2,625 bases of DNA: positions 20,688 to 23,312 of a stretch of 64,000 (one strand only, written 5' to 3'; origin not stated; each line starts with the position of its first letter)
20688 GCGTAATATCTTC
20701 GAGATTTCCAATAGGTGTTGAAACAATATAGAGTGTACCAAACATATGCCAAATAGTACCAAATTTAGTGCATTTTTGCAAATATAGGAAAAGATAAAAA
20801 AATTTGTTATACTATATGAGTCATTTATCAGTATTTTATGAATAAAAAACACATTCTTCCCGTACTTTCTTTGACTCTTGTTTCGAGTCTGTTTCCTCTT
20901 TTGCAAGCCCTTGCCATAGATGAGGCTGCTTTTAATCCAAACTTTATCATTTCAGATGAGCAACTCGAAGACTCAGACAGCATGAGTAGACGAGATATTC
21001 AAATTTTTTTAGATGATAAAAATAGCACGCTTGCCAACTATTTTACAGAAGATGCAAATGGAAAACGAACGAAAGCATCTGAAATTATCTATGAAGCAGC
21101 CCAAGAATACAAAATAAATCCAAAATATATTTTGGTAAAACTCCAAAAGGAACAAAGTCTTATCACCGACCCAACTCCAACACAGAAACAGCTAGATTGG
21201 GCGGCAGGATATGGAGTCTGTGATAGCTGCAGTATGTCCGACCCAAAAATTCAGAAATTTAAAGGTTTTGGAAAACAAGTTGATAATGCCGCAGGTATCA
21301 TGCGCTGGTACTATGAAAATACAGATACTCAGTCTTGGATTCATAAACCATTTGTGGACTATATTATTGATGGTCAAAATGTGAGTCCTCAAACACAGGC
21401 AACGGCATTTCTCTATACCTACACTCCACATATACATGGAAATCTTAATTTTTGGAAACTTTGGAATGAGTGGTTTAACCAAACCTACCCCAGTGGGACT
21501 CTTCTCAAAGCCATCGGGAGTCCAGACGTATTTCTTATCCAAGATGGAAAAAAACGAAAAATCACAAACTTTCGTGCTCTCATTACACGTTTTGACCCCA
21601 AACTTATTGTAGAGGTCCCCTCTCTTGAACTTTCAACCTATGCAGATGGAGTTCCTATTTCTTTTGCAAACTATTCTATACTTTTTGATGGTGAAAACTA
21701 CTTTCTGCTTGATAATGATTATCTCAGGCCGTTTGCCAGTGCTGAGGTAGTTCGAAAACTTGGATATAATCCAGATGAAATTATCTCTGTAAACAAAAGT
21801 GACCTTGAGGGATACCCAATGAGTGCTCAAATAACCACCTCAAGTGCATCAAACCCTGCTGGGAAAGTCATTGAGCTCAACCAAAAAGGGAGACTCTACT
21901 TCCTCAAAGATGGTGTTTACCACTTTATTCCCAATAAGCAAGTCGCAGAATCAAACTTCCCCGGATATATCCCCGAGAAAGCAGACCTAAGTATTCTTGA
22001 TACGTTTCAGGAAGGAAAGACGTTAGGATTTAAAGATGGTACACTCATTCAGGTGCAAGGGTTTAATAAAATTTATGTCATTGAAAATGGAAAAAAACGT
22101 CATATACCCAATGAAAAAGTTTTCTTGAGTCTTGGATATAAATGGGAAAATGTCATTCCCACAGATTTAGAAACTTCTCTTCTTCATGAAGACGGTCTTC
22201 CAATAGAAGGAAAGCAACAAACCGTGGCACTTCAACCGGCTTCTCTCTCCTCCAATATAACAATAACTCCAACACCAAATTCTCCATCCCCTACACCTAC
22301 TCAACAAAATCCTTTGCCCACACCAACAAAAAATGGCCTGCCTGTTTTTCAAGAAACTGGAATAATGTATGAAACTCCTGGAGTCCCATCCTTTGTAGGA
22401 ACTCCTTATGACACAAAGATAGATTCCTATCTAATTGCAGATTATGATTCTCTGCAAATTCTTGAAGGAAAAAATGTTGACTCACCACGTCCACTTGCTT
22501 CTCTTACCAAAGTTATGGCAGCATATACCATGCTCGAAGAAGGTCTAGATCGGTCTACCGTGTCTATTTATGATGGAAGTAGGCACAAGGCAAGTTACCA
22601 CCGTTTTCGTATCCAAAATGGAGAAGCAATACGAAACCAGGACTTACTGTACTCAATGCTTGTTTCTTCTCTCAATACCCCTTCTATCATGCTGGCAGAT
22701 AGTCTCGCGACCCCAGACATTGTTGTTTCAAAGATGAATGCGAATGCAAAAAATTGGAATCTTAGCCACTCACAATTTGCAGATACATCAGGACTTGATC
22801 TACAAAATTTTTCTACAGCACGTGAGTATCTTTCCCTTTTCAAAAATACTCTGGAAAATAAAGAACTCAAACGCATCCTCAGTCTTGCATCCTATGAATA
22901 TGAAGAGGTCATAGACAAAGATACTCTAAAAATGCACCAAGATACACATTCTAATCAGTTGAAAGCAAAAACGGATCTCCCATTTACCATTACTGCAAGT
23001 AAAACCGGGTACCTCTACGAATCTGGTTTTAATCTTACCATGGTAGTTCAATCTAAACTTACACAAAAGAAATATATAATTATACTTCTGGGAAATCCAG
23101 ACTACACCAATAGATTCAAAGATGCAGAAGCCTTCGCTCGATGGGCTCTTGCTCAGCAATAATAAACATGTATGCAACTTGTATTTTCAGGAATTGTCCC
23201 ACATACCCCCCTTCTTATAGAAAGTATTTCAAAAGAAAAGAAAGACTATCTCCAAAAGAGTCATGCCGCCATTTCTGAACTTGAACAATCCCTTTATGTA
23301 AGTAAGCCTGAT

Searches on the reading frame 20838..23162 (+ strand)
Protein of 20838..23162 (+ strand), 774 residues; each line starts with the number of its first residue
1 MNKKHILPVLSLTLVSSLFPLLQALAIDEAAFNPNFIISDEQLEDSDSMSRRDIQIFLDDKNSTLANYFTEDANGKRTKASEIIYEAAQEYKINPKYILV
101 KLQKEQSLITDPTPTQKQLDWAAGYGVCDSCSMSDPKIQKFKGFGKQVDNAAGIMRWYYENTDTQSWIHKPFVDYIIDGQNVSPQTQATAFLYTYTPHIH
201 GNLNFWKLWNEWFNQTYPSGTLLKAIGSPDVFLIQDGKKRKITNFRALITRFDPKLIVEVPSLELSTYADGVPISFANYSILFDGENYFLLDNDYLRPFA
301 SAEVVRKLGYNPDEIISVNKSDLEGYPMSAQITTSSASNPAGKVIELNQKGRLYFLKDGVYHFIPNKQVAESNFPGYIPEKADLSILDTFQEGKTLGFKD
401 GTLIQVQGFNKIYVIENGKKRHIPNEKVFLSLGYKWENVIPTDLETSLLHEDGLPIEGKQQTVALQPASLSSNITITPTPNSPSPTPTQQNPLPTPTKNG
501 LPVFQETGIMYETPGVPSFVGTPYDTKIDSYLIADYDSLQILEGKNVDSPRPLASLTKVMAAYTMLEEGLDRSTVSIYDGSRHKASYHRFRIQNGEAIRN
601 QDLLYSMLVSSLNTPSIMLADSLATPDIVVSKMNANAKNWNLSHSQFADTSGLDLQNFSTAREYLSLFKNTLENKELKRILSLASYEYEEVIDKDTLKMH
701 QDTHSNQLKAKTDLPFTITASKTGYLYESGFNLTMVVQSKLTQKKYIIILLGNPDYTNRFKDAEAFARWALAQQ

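Call 56: search_protein_families(library=pfam, proteins=[window:20838-23162:+], max_evalue=0.00001)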
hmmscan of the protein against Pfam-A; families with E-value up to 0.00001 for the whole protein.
window:20838-23162:+ (774 aa): 1 family
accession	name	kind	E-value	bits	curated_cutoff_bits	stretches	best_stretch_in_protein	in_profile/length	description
PF00768.25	Peptidase_S11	-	4.2e-24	85.8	27.6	1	525-750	9-234/239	D-alanyl-D-alanine carboxypeptidase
